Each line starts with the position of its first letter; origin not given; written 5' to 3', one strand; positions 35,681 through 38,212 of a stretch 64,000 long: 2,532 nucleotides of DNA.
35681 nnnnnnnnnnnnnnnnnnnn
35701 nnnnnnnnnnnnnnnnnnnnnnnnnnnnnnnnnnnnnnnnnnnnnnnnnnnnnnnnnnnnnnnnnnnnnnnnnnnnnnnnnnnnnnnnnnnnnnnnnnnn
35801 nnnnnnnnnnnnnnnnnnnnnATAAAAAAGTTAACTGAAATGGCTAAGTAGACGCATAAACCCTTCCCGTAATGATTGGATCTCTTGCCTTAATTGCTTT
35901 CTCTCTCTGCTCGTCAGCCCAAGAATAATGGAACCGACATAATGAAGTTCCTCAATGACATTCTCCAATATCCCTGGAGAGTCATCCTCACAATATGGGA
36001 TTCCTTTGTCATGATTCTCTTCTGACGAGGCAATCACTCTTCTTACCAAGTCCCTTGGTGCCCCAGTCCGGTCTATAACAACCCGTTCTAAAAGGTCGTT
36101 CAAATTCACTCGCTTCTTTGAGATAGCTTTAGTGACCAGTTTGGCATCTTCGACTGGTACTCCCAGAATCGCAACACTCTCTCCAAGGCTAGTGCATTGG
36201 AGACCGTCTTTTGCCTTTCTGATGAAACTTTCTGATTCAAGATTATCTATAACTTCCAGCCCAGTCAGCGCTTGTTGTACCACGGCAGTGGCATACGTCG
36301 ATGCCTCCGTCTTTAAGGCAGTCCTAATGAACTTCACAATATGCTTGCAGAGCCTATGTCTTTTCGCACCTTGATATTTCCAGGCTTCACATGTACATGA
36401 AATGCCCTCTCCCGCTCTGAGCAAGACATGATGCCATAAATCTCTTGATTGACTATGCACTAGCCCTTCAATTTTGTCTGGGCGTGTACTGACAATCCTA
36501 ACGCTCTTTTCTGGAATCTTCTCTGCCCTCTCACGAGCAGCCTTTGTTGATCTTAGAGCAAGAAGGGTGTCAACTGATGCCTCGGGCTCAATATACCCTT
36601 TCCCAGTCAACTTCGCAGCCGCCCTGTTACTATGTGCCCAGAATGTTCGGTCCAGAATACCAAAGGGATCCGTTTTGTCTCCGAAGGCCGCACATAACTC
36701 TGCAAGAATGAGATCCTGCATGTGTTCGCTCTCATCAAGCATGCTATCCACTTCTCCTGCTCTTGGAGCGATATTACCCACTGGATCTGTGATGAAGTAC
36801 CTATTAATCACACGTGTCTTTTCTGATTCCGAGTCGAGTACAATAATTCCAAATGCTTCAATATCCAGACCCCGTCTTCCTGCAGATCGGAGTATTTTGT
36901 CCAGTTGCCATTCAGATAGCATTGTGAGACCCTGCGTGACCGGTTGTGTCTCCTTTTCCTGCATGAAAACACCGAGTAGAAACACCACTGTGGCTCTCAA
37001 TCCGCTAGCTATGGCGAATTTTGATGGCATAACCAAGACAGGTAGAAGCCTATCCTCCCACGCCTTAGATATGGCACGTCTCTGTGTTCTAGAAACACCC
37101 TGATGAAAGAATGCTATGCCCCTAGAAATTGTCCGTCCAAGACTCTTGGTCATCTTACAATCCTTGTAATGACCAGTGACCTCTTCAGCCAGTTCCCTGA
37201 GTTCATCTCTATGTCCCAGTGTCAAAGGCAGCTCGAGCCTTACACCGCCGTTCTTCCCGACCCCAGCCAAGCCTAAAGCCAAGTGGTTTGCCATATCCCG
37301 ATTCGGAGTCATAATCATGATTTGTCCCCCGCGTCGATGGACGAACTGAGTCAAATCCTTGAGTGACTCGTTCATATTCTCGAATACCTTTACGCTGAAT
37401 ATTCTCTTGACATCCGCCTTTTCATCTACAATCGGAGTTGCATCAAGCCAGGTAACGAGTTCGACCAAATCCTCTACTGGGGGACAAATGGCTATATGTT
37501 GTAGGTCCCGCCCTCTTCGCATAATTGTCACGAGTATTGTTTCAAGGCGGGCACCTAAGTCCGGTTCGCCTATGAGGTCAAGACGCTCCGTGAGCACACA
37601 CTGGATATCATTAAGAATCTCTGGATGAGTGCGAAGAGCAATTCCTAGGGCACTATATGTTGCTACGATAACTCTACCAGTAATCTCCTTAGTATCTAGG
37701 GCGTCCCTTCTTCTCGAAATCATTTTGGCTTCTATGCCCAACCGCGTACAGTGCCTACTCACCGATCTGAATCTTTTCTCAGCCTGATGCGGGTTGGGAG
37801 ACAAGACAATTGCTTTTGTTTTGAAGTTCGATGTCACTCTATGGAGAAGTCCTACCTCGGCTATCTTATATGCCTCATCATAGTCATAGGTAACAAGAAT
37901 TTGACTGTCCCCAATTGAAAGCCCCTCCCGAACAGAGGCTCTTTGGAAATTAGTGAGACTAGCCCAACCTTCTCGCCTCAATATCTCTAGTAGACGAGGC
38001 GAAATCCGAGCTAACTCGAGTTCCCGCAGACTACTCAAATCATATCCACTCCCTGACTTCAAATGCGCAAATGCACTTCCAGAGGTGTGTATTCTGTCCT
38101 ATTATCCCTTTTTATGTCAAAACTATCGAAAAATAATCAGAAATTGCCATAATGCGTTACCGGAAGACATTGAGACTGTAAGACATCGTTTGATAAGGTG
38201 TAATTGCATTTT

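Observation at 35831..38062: Hel308/Ski2-like paralogue with degenerate ATPase motifs fused to a SWIM zinc finger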

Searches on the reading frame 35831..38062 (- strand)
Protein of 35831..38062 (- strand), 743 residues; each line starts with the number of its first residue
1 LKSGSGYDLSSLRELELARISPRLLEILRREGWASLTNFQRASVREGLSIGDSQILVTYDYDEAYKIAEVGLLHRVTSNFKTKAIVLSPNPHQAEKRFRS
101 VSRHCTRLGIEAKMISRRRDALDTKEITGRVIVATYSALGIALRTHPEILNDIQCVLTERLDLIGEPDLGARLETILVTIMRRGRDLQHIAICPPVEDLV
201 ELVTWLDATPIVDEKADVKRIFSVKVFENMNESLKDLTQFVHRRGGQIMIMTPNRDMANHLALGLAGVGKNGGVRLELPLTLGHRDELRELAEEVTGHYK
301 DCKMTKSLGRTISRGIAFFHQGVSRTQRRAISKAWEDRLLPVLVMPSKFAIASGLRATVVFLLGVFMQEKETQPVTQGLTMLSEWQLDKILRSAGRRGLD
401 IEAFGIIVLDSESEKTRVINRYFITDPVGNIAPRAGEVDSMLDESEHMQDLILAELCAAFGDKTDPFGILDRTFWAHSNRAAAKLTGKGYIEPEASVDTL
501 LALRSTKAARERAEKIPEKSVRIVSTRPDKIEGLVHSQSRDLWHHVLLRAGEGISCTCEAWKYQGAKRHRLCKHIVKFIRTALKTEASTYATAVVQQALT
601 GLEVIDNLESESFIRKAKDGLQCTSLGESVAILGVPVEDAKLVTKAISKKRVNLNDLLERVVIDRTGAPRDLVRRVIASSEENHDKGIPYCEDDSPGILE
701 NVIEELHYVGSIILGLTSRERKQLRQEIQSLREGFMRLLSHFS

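Call 3: search_protein_families(library=pfam, proteins=[window:35831-38062:-], max_evalue=1)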
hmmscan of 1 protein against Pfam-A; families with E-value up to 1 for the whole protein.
window:35831-38062:- (743 aa): 1 family
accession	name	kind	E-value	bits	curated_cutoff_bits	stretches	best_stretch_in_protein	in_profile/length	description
PF04434.22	SWIM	-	0.00067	19.6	19.6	1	545-576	2-31/38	SWIM zinc finger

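Call 4: search_protein_families(library=ncbifam, proteins=[window:35831-38062:-], max_evalue=1)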
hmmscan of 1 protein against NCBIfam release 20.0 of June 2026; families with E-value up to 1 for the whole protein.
window:35831-38062:- (743 aa): 4 families
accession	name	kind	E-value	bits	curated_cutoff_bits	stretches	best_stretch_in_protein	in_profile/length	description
NF002654.0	PRK02362.1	equivalog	4.1e-29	101.4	887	1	20-485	8-463/739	ATP-dependent DNA helicase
NF040935.1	helicase_Hel308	equivalog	4.1e-27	94.6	1200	1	18-436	9-426/704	ATP-dependent DNA helicase Hel308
NF001308.0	PRK00254.1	equivalog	2.5e-26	92.1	1216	1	18-487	6-455/720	ATP-dependent DNA helicase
NF002251.0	PRK01172.1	equivalog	6.7e-18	64.3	891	1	130-459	113-416/674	ATP-dependent DNA helicase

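Call 5: search_solved_structures(query=window:35831-38062:-, max_evalue=10, show_alignments=3)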
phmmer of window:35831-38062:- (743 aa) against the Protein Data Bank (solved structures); distinct sequences matched with E-value up to 10: 23.
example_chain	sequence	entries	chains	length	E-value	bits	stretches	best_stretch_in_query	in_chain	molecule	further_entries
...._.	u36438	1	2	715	5.5e-19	71.3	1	16-427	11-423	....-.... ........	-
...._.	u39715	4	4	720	1.8e-15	59.7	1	18-480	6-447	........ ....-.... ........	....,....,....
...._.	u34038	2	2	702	5.5e-09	38.3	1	20-428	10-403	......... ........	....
9b15_A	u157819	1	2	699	2.7e-08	36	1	20-428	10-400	ATP-dependent DNA helicase Hel308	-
8vx9_B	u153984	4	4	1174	0.0026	19.5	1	42-206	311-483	HamB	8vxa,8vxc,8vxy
4bgd_A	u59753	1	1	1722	0.0096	17.6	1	209-413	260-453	PRE-MRNA-SPLICING HELICASE BRR2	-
5m5p_A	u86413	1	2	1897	0.012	17.3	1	209-413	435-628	Pre-mRNA-splicing helicase BRR2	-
5dca_A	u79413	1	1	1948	0.012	17.3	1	210-413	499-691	Pre-mRNA-splicing helicase BRR2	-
3jcm_N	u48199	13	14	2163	0.015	17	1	210-413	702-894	Pre-mRNA-splicing helicase BRR2 | BRR2 isoform 1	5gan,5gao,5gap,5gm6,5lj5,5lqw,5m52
4f92_B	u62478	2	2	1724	0.017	16.8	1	299-409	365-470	U5 small nuclear ribonucleoprotein 200 kDa helicase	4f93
6qdv_B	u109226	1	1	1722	0.017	16.8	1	299-409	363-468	U5 small nuclear ribonucleoprotein 200 kDa helicase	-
4f91_B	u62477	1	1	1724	0.018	16.8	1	299-409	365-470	U5 small nuclear ribonucleoprotein 200 kDa helicase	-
5urj_A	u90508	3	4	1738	0.018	16.7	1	299-409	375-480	U5 small nuclear ribonucleoprotein 200 kDa helicase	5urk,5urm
4kit_B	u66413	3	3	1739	0.018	16.7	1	299-409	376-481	U5 small nuclear ribonucleoprotein 200 kDa helicase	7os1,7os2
6s8q_B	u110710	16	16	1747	0.018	16.7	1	299-409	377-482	U5 small nuclear ribonucleoprotein 200 kDa helicase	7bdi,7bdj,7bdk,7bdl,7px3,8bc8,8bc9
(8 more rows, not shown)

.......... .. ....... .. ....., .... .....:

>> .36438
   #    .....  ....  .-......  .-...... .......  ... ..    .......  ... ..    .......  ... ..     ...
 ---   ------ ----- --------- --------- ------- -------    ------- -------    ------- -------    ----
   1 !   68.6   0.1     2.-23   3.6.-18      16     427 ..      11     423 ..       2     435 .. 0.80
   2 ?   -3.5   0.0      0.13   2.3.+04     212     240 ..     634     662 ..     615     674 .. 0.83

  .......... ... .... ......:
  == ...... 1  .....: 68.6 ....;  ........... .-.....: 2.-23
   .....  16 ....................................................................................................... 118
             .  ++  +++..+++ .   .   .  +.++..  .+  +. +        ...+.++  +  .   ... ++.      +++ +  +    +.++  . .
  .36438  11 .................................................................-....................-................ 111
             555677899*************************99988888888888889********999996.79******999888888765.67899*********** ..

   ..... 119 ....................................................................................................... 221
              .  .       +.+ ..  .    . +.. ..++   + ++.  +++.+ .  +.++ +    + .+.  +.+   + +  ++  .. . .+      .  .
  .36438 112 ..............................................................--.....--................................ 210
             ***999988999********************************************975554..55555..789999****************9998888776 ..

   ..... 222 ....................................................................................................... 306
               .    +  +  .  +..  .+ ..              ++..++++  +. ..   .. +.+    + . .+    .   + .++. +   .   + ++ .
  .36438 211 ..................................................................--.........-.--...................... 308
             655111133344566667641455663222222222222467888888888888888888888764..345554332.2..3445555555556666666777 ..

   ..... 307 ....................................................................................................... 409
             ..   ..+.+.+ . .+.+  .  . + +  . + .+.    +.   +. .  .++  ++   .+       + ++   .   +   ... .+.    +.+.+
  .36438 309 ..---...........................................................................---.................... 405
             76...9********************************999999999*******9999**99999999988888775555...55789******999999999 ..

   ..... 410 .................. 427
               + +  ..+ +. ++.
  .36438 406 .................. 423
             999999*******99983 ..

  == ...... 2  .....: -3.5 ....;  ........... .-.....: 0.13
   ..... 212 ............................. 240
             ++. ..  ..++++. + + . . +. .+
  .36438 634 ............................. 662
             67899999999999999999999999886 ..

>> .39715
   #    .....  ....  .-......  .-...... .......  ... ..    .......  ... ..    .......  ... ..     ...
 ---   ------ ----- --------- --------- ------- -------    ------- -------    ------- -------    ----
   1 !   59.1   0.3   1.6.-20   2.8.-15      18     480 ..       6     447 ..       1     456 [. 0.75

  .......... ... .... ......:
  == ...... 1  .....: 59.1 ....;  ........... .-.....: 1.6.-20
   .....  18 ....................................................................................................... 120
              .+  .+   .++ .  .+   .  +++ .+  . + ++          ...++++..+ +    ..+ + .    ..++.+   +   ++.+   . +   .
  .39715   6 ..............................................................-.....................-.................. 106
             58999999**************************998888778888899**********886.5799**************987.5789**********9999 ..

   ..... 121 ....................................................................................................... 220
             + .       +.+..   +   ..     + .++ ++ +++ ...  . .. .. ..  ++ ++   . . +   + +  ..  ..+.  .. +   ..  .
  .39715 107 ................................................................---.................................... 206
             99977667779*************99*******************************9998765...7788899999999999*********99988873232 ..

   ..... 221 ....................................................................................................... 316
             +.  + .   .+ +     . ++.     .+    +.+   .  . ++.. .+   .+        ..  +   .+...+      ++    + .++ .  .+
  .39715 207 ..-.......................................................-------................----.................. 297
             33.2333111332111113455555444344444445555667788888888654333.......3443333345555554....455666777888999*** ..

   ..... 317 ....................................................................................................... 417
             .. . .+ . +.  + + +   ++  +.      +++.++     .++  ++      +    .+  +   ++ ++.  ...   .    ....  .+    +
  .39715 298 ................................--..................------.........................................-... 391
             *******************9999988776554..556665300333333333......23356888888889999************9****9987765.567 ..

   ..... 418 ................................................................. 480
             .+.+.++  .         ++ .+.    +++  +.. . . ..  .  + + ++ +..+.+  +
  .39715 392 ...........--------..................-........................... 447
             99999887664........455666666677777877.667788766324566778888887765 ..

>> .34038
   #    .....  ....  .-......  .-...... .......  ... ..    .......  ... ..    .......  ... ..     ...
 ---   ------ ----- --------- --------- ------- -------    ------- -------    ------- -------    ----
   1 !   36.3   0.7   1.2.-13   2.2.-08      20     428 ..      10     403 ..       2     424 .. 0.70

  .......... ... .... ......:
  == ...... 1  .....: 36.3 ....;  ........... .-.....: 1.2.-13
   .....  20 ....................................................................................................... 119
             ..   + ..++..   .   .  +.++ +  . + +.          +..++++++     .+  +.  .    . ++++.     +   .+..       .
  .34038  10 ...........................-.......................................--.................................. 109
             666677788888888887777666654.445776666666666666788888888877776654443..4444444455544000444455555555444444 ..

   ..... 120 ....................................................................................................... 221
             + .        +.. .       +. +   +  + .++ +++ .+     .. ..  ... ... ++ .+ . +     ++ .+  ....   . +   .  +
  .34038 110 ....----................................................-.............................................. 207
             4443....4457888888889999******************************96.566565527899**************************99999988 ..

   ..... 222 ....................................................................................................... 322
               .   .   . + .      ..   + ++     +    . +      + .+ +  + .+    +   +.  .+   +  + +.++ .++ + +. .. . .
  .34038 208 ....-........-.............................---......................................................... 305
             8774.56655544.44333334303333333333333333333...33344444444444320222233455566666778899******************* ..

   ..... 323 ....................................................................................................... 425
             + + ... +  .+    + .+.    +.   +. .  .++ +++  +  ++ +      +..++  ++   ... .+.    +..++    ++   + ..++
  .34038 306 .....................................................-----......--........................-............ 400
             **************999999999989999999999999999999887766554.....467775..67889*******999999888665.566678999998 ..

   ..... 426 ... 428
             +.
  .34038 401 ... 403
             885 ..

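Call 7: find_homologous_proteins(query=window:35831-38062:-, max_evalue=0.001)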
Query window:35831-38062:- (743 aa): 207 proteins with E <= 0.001 among 8000 candidates; the best 120 are listed.
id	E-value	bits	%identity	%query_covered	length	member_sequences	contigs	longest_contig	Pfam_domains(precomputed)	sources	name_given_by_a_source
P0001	0.0e+0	1493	91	99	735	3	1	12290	-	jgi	-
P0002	0.0e+0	1473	89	100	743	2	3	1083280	-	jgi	jgi:hypothetical protein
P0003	0.0e+0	1453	88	99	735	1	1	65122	-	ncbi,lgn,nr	ncbi:hypothetical protein EU537_07735 [Candidatus Thorarchaeota archaeon]|nr:MAG: hypothetical prote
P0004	4.1e-270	916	57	99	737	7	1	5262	PF00270.36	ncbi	ncbi:MAG: hypothetical protein ACTSU3_06550 [Candidatus Thorarchaeota archaeon]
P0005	6.0e-262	889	56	99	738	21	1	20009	-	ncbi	ncbi:MAG: hypothetical protein ACXABC_08060 [Candidatus Thorarchaeota archaeon]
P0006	7.1e-255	866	52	98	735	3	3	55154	PF00270.36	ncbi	ncbi:MAG: DEAD/DEAH box helicase [Candidatus Thorarchaeota archaeon]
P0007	3.1e-248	844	53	98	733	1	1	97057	-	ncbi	-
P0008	4.5e-248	843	52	99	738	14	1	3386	-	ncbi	ncbi:MAG: hypothetical protein ACW96N_05290 [Candidatus Thorarchaeota archaeon]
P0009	1.2e-245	835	53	98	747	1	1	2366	-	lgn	-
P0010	1.2e-245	835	52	95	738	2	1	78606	-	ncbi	ncbi:MAG: hypothetical protein ACFFAD_07760 [Candidatus Hermodarchaeota archaeon]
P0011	1.5e-245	835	53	96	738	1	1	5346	-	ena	-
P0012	1.7e-245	835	54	96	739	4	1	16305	-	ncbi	ncbi:MAG: hypothetical protein ACXADO_03645 [Candidatus Thorarchaeota archaeon]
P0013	2.5e-245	834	52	96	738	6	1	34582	-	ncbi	ncbi:MAG: hypothetical protein ACXADC_08910 [Candidatus Thorarchaeota archaeon]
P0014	6.8e-245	833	52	99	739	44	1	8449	-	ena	-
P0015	7.5e-245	833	52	96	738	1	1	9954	-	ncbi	-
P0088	3.8e-233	794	51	99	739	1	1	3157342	-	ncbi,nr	ncbi:MAG: hypothetical protein JSW61_10700 [Candidatus Thorarchaeota archaeon]|nr:MAG: hypothetical 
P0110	8.9e-229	780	49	99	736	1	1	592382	-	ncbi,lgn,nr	ncbi:MAG: hypothetical protein BAJATHORv1_20083 [Candidatus Thorarchaeota archaeon]|nr:MAG: hypothet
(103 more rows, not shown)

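Call 22: find_encoding_contigs(protein=P0088, flank=8000, max_places=2)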
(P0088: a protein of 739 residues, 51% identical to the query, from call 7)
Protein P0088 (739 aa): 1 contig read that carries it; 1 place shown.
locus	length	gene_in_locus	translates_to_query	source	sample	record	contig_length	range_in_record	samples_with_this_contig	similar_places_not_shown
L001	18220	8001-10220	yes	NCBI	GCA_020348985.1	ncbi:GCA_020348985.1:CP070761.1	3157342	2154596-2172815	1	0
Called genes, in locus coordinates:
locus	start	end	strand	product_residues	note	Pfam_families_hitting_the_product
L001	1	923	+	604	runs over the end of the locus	-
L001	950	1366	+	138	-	-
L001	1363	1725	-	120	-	PF07883:Cupin_2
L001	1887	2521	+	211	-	-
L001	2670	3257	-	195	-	PF01928:CYTH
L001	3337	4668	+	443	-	PF00291:PALP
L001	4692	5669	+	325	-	PF17125:Methyltr_RsmF_N, PF22458:RsmF-B_ferredox, PF01269:Fibrillarin (faint), PF01189:Methyltr_RsmB-F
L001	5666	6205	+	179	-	PF03657:UPF0113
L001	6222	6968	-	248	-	PF09754:PAC2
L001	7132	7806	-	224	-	PF05239:PRC (faint)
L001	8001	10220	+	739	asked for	-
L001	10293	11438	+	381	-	PF01071:GARS_A (weak), PF02786:CPSase_L_D2 (faint), PF08442:ATP-grasp_2, PF13549:ATP-grasp_5, PF24948:Citrate_synth_N, PF00549:Ligase_CoA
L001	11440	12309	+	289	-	PF02629:CoA_binding, PF13380:CoA_binding_2 (weak), PF00549:Ligase_CoA, PF13607:Succ_CoA_lig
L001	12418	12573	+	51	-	PF01020:Ribosomal_L40e (weak)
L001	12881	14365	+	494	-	PF14522:Cytochrome_C7 (faint), PF13435:Cytochrome_C554, PF14537:Cytochrom_c3_2 (faint)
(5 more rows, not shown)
